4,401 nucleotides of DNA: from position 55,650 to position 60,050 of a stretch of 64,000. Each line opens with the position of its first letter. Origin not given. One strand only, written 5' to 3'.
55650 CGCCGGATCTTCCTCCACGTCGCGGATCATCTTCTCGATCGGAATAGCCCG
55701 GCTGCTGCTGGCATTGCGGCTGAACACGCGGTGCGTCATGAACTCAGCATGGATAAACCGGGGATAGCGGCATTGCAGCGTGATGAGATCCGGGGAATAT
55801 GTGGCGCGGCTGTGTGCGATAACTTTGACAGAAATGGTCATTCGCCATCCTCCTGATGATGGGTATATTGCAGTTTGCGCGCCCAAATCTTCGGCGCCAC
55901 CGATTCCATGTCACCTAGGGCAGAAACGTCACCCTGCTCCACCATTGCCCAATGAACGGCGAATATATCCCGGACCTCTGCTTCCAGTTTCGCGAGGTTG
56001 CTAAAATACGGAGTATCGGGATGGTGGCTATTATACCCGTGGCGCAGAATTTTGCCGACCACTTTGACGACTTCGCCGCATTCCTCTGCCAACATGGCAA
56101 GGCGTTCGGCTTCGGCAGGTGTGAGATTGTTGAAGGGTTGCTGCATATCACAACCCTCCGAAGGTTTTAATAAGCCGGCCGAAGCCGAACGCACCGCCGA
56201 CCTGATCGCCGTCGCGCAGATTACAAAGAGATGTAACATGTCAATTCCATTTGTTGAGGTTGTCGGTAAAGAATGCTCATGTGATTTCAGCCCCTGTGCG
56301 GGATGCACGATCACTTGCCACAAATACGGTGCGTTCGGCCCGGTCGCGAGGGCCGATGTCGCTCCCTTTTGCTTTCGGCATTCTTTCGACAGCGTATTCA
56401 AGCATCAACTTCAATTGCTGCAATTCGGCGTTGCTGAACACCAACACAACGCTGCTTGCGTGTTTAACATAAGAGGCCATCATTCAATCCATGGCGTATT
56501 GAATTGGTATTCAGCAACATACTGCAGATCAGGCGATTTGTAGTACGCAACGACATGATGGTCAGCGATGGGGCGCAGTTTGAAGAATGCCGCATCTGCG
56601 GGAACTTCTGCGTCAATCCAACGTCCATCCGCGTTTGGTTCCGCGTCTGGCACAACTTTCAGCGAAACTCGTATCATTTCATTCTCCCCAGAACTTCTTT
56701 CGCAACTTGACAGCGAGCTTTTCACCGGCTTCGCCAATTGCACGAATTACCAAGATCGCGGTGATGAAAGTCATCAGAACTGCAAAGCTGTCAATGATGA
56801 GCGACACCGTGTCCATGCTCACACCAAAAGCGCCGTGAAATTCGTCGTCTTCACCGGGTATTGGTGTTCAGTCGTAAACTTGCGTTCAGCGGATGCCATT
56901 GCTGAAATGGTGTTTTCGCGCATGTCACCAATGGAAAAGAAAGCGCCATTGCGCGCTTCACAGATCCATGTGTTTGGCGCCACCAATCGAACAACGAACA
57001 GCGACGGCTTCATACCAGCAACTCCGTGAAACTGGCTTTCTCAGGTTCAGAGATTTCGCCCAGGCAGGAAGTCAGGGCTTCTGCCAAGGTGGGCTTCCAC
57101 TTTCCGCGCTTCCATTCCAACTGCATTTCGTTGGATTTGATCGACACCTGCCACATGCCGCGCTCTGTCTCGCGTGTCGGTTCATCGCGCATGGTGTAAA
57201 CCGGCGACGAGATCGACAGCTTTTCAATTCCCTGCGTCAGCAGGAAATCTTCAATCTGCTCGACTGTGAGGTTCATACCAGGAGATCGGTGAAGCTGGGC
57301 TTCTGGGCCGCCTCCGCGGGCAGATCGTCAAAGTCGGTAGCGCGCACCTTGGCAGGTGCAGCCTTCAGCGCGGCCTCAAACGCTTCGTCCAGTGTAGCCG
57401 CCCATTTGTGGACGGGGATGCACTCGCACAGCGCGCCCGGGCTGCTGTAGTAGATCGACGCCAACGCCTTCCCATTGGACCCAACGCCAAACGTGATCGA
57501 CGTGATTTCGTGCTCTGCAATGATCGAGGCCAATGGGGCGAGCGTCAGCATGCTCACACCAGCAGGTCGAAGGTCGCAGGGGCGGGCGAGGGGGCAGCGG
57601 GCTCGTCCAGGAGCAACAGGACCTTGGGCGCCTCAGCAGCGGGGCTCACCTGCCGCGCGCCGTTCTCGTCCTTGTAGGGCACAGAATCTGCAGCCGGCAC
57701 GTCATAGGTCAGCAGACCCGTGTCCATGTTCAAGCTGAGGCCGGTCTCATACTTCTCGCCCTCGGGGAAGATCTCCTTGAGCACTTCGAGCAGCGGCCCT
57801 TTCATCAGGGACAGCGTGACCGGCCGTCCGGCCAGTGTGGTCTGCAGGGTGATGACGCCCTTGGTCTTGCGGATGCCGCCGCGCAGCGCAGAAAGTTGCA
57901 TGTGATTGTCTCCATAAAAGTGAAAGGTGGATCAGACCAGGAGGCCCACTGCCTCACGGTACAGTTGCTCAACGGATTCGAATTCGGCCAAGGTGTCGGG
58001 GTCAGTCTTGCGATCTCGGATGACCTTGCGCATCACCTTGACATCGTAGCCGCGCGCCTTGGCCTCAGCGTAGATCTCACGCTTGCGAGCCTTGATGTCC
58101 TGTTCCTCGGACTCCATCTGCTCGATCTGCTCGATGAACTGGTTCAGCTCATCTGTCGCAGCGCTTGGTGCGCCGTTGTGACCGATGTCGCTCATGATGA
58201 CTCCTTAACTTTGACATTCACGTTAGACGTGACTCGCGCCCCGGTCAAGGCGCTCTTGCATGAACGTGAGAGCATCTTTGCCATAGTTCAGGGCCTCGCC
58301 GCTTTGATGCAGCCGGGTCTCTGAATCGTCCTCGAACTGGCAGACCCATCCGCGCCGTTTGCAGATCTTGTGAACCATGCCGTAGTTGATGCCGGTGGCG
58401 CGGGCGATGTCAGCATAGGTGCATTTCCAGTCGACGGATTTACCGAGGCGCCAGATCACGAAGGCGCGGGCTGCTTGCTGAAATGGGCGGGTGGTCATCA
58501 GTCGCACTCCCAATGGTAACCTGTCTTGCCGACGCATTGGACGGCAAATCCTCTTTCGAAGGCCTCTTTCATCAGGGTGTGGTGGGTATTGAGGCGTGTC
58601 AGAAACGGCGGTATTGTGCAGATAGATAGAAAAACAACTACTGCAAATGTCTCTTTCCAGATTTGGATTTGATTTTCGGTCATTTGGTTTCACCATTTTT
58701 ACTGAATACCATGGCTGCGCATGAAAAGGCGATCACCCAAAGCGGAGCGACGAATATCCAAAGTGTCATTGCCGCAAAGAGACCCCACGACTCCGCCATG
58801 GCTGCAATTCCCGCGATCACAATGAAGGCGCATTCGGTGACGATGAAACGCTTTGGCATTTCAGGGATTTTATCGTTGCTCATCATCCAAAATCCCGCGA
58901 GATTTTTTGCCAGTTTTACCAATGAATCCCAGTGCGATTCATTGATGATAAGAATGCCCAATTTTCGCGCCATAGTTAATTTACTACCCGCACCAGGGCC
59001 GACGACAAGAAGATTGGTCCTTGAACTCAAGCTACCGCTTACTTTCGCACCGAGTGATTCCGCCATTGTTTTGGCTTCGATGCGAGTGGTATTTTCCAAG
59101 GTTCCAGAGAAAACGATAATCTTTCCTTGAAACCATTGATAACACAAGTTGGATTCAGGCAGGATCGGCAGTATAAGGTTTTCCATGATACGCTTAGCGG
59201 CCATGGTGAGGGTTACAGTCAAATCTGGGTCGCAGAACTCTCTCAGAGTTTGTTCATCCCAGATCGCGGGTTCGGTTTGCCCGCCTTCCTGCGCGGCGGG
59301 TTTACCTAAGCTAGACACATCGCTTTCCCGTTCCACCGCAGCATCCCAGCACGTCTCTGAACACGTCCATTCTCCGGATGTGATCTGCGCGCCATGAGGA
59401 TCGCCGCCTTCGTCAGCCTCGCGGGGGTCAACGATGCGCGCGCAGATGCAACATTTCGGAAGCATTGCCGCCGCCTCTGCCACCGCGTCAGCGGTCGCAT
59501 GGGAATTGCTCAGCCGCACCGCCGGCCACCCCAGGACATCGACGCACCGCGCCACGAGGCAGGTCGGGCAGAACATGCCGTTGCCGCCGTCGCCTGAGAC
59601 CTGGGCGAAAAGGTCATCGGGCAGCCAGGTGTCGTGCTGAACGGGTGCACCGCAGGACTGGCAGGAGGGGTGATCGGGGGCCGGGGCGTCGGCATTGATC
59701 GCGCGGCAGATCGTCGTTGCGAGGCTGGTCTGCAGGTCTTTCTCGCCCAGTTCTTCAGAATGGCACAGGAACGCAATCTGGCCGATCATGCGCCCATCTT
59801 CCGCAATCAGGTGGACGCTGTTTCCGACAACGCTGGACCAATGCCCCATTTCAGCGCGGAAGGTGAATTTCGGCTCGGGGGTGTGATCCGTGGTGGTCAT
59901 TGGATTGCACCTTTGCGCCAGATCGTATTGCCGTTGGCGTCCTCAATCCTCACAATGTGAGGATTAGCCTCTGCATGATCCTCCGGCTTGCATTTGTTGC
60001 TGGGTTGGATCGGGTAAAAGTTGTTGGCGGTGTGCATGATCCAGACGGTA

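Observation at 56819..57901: Four consecutive small early ORFs share the C-terminal tail F-(T)-x-L-L-V; two are tandem paralogues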

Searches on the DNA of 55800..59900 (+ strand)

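Call 5: search_dna_similar(query=window:55800-59900:+, collection=phages, mode=distant, max_rows=30)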
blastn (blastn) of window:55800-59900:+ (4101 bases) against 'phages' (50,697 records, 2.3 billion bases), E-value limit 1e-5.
Records with a match: 15; places in all: 15; records where one place covers at least 80% of the query: 0.
Best place of each record, by identity: 60-80% 15.
By first word of the organism name: Ruegeria 11; Paracoccus 2; Pseudomonas 2.
By host as written in the record: Ruegeria pomeroyi DSS-3 10; Pseudomonas sp. PA14 2; Paracoccus yeei CCUG 32053 1; Paracoccus sulfuroxidans JCM 14013 1; Ruegeria mobilis 1.
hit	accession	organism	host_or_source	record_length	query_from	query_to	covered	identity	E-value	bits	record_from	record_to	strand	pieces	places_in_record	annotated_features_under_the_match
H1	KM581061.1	Ruegeria phage DSS3-P1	Ruegeria pomeroyi DSS-3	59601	2208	2351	4%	72.9%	4e-13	85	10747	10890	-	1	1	hypothetical protein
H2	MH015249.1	Ruegeria phage vB_RpoS-V7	Ruegeria pomeroyi DSS-3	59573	2208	2351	4%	72.9%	4e-13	85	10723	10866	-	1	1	hypothetical protein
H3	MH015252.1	Ruegeria phage vB_RpoS-V18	Ruegeria pomeroyi DSS-3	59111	2208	2351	4%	72.9%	4e-13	85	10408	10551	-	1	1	hypothetical protein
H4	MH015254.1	Ruegeria phage vB_RpoS-V11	Ruegeria pomeroyi DSS-3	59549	2208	2351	4%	72.9%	4e-13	85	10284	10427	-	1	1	hypothetical protein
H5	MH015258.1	Ruegeria phage vB_RpoS-V16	Ruegeria pomeroyi DSS-3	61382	2208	2351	4%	72.9%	4e-13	85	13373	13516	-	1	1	hypothetical protein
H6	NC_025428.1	Ruegeria phage DSS3-P1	Ruegeria pomeroyi DSS-3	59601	2208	2351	4%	72.9%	4e-13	85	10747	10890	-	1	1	hypothetical protein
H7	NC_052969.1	Ruegeria phage vB_RpoS-V16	Ruegeria pomeroyi DSS-3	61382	2208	2351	4%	72.9%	4e-13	85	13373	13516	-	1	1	hypothetical protein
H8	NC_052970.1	Ruegeria phage vB_RpoS-V18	Ruegeria pomeroyi DSS-3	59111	2208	2351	4%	72.9%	4e-13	85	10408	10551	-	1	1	hypothetical protein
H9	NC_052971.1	Ruegeria phage vB_RpoS-V11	Ruegeria pomeroyi DSS-3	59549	2208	2351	4%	72.9%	4e-13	85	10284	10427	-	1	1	hypothetical protein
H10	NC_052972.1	Ruegeria phage vB_RpoS-V7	Ruegeria pomeroyi DSS-3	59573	2208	2351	4%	72.9%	4e-13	85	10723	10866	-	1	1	hypothetical protein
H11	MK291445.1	Paracoccus phage vB_PyeM_Pyei1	Paracoccus yeei CCUG 32053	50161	2220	2351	3%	73.2%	5e-12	81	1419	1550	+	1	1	hypothetical protein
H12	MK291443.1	Paracoccus phage vB_PsuS_Psul1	Paracoccus sulfuroxidans JCM 14013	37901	2220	2351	3%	70.5%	1e-6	64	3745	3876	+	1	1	hypothetical protein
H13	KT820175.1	Ruegeria phage 45A6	Ruegeria mobilis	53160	2220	2339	3%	75.8%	1e-13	87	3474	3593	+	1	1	cell division protein FtsK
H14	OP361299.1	Pseudomonas phage phiH2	Pseudomonas sp. PA14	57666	217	326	3%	73.9%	1e-6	64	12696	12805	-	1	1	hypothetical protein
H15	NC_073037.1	Pseudomonas phage phiH2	Pseudomonas sp. PA14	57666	217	326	3%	73.9%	1e-6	64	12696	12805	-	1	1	hypothetical protein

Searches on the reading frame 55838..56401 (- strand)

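Call 6: search_protein_families(library=pfam, proteins=[window:55838-56401:-], max_evalue=0.1)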
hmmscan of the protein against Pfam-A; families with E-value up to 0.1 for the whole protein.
window:55838-56401:- (187 aa): 1 family
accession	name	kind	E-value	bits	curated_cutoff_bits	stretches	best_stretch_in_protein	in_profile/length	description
PF03819.22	MazG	-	0.0063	17.2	22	1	101-173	7-63/74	MazG nucleotide pyrophosphohydrolase domain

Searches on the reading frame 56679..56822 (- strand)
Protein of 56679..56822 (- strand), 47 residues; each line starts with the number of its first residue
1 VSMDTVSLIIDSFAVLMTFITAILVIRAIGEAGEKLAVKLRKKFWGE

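Call 6: search_protein_families(library=pfam, proteins=[window:56679-56822:-], max_evalue=0.1)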
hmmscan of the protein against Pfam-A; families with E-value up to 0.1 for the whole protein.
window:56679-56822:- (47 aa): 1 family
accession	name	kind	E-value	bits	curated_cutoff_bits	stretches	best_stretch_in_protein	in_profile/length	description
PF03554.18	Herpes_UL73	-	0.085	13.3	23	0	4-29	32-57/75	UL73 viral envelope glycoprotein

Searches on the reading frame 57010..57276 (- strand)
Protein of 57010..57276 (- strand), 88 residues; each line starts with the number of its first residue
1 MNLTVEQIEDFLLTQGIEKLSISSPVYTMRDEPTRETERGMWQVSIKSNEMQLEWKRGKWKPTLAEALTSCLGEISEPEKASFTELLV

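Call 6: search_protein_families(library=pfam, proteins=[window:57010-57276:-], max_evalue=0.1)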
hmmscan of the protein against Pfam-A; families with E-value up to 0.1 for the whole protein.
window:57010-57276:- (88 aa): 1 family
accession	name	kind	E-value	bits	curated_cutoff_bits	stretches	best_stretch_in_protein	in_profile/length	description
PF00928.26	Adap_comp_sub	-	0.062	13.1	31.6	1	14-59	140-183/259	Adaptor complexes medium subunit family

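Call 13: find_homologous_proteins(query=window:57010-57276:-, max_evalue=0.01)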
Query window:57010-57276:- (88 aa): 9 proteins with E <= 0.01 among 9 candidates.
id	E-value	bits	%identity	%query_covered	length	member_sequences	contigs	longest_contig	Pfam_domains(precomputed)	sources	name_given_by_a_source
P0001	1.8e-50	186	100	100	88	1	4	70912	-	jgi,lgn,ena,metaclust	metaclust:\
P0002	1.0e-36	142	87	86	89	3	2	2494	-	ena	-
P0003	1.0e-29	120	72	85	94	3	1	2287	-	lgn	-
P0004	1.2e-29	120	66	97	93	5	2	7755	-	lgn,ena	-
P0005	5.5e-29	118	62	98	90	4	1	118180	-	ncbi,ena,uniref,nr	ncbi:hypothetical protein [Paracoccus yeei]|uniref:hypothetical protein n=1 Tax=Paracoccus yeei TaxI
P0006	2.7e-27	112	60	91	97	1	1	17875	-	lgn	-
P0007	3.1e-27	112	65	91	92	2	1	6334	-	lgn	-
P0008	2.6e-26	109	57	95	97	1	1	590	-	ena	-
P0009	2.8e-26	109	61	98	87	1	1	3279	-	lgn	-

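Call 16: find_encoding_contigs(protein=P0005, flank=10000, max_places=3)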
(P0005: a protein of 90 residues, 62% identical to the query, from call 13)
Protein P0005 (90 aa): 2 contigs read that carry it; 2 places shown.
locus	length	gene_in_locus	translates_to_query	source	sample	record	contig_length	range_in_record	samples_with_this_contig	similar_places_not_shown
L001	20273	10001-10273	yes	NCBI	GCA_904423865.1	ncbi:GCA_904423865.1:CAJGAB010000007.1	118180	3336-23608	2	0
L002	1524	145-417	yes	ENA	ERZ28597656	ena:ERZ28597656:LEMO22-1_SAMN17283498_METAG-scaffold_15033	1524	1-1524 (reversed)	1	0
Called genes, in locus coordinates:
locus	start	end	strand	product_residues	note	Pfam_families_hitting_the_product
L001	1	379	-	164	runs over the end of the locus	-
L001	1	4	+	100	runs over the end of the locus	-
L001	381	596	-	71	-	-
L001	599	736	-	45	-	-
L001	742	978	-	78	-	-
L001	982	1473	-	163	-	-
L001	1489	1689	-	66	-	PF12844:HTH_19 (weak), PF01381:HTH_3, PF13560:HTH_31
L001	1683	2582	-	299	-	-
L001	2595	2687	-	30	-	-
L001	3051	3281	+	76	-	PF00550:PP-binding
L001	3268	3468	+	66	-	-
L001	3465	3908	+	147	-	PF25682:Phage_VG64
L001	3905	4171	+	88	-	-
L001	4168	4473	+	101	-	-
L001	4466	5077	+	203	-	PF14354:Lar_restr_allev (weak), PF04447:dATP-dGTP_PPHyd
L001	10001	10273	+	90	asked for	-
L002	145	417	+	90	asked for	-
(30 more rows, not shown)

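Call 17: find_encoding_contigs(protein=P0006, flank=10000, max_places=3)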
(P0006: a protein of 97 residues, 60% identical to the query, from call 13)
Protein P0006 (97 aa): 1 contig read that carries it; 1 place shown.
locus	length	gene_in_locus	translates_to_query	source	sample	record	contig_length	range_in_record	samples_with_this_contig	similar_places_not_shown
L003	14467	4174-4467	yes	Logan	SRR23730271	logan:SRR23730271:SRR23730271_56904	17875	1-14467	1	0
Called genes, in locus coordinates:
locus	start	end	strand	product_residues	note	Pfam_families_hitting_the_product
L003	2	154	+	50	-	?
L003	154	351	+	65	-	-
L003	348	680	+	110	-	-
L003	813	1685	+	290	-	-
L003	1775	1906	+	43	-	-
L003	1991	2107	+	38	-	-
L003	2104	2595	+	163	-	PF18909:dGTP_diPhyd_N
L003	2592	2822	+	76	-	-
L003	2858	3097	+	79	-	-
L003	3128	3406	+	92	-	PF10073:GapR_DNA-bd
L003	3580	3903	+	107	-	-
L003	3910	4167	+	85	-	-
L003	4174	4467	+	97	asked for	-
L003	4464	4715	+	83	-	-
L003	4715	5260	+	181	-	-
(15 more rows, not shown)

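Call 19: search_protein_families(library=phrogs, proteins=[window:57010-57276:-], max_evalue=0.01)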
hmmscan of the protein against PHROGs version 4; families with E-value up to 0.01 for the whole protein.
window:57010-57276:- (88 aa): 0 families

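Call 22: find_related_loci(query=A1, collection=genome_contigs, flank=10000)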
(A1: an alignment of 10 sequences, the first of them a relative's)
Query A1 (88 aa) in genome_contigs; peptide patterns used: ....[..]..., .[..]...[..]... (x = any residue, [..] = any of these).
111 stretches matched a pattern, but none encodes a relative of the query by tblastn (E <= 1e-3).

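Call 23: find_related_loci(query=A1, collection=viral_contigs, flank=10000)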
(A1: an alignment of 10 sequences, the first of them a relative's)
Query A1 (88 aa) in viral_contigs; peptide patterns used: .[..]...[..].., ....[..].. (x = any residue, [..] = any of these).
61 stretches matched a pattern; 1 encode a relative of the query (tblastn E <= 1e-3); 1 distinct loci.
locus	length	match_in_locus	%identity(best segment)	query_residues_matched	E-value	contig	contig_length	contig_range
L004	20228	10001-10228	88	4-79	3e-44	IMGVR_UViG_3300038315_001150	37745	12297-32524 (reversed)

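Call 24: search_dna_similar(query=window:57010-57276:-, collection=phages, mode=protein, max_evalue=0.01, max_rows=30)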
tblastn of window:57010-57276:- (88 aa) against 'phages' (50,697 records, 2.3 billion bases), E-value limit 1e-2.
No match.

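Call 69: search_solved_structures(query=A1, max_evalue=10)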
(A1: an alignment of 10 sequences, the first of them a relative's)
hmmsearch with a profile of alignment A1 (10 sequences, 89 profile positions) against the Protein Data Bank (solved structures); distinct sequences matched with E-value up to 10: 8.
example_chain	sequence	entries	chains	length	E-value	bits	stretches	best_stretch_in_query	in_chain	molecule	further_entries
1hde_A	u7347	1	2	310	0.6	13.5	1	44-70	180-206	HALOALKANE DEHALOGENASE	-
1b6g_A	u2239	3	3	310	0.61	13.5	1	44-70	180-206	HALOALKANE DEHALOGENASE | PROTEIN (HALOALKANE DEHALOGENASE)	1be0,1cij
1edb_A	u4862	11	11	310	0.61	13.5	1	44-70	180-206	HALOALKANE DEHALOGENASE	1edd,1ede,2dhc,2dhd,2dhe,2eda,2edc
6g71_A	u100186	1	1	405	0.63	13.4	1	28-55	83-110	Cytochrome P450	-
6j4r_A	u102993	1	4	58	0.68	13.3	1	55-82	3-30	Protein PHOSPHATE STARVATION RESPONSE 1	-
6j4k_A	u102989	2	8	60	0.68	13.3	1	55-82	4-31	Protein PHOSPHATE STARVATION RESPONSE 1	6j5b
1bee_A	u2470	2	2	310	0.79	13.1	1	44-70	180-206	HALOALKANE DEHALOGENASE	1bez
5nkz_A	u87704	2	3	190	1.1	12.6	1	42-88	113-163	Ubiquitin-conjugating enzyme E2-21 kDa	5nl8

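Call 88: predict_structure(alignment_id=A1)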
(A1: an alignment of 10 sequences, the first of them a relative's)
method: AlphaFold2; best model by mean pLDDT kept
length: 88 residues; sequences in the alignment: 10
mean_pLDDT: 64.8   pTM: 0.51
mean pLDDT of the five models: 64.8, 61.1, 60.9, 55.7, 49.0
residues with pLDDT >= 90: 0; 70-90: 46; 50-70: 23; < 50: 19
segments of 3 or more residues with pLDDT < 50: 26-33, 78-88
pLDDT, mean of each block of 10 residues (from residue 1): 67 73 57 56 76 73 77 59 40
secondary structure, 60 per line:
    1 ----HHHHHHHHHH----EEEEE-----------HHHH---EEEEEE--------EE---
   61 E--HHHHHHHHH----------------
elements in order: H5-14 E19-23 H35-38 E42-47 H64-72

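Call 93: fold_search(model_id=the predicted structure, library=pdb)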
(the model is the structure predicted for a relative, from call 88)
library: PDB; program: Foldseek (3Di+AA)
matches with E <= 10: 132; with E <= 0.001: 0
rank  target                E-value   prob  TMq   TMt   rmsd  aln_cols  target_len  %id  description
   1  9mx5_A                3.7e-01  0.72  0.46  0.08   4.9        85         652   15  Cryo-EM structure of ancestral Dicer helicase bound to 27-bp dsRNA in internally-bound transition state (released 2025-03-12)
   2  7yym_A                6.3e-01  0.54  0.42  0.04   5.3        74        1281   11  Mammalian Dicer in the "pre-dicing state" with pre-miR-15a substrate (released 2022-11-16)
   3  7zpk_A                6.7e-01  0.54  0.43  0.04   5.4        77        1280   10  Mammalian Dicer in the "pre-dicing state" with pre-miR-15a substrate and TARBP2 subunit (released 2022-11-16)
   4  9mx3_A                8.6e-01  0.28  0.40  0.08   5.4        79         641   13  Cryo-EM structure of ancestral Dicer helicase bound to 27-bp dsRNA in post-hydrolysis semi-closed state (released 2025-03-12)
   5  9k9p_A                9.8e-01  0.18  0.35  0.36   6.2        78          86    6  crystal structure of Arabidopsis DCL4 dsRBD2 in complex with DRB4 CTD (released 2026-02-18)
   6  6cib_D                1.1e+00  0.63  0.47  0.13   3.6        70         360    8  The structure of YcaO from Methanopyrus kandleri bound with AMPPCP and Mg2+ (released 2018-03-21)
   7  9mw8_A                1.1e+00  0.35  0.44  0.08   5.0        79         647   14  Cryo-EM structure of ancestral Dicer helicase bound to 27-bp dsRNA in post-hydrolysis closed state (released 2025-03-12)
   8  7w0f_A                1.2e+00  0.35  0.44  0.04   5.0        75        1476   13  dmDicer2-LoqsPD-dsRNA Post-dicing status (released 2022-04-27)
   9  8igd_B                1.2e+00  0.23  0.38  0.41   5.0        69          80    9  The crystal structure of the minimal interaction domains of DRB7.2:DRB4 complex (released 2024-06-26)
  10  7v6c_A                1.3e+00  0.33  0.43  0.04   5.0        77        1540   14  Structure of the Dicer-2-R2D2 heterodimer bound to small RNA duplex (released 2022-03-23)
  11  8cbh_B                1.3e+00  0.12  0.30  0.07   8.3        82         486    8  SHP2 in complex with a novel allosteric inhibitor (released 2023-04-26)
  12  6ci7_C                1.4e+00  0.54  0.46  0.13   3.0        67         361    7  The structure of YcaO from Methanopyrus kandleri bound with AMPPCP and Mg2+ (released 2018-03-21)
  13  7w0b_A                1.4e+00  0.38  0.43  0.03   4.3        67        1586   16  Dicer2-LoqsPD complex at apo status (released 2022-04-27)
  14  9mw6_A                1.4e+00  0.30  0.43  0.09   5.1        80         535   15  Cryo-EM structure of ancestral Dicer helicase bound to 27-bp dsRNA (released 2025-03-12)
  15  9kby_A                1.6e+00  0.21  0.39  0.06   4.4        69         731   16  Cryo-EM structure of DCL4-Hairpin RNA complex (released 2026-02-18)
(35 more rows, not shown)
